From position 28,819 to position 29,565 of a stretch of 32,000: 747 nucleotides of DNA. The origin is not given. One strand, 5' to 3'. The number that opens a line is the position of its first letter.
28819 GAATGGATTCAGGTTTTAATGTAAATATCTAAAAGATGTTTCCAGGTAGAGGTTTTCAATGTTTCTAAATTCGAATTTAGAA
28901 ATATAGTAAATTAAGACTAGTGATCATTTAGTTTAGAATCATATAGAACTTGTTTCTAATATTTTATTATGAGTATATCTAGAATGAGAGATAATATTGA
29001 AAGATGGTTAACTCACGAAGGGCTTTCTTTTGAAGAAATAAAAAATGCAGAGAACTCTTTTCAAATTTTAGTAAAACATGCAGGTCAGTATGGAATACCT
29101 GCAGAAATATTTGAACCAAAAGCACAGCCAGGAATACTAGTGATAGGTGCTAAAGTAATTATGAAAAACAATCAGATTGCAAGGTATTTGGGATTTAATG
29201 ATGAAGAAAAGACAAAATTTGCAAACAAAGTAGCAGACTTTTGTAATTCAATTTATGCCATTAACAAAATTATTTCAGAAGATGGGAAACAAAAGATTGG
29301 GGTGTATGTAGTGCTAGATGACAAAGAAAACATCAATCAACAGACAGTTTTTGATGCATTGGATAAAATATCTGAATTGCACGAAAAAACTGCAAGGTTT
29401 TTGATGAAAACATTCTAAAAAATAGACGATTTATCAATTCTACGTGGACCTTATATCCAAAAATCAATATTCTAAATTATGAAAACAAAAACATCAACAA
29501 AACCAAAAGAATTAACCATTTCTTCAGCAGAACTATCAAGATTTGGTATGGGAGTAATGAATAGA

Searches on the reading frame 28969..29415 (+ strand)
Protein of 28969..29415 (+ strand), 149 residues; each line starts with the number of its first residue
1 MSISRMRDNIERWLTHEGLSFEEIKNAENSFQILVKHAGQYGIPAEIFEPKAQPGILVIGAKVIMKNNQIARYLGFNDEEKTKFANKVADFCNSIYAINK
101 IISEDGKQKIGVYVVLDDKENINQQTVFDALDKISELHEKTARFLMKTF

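Call 18: search_protein_families(library=pfam, max_evalue=0.01, proteins=[window:28969-29415:+])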
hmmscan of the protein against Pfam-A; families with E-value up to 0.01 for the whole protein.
seq(149 aa): 1 family
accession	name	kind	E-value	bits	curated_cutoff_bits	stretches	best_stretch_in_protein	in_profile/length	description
PF10061.14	DUF2299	-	3.9e-20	72.5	22.8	1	10-136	2-129/138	Uncharacterized conserved protein (DUF2299)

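Call 32: search_protein_families(library=ncbifam, max_evalue=0.01, proteins=[window:28969-29415:+])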
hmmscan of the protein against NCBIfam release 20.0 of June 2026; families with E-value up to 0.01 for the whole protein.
window:28969-29415:+ (149 aa): 0 families
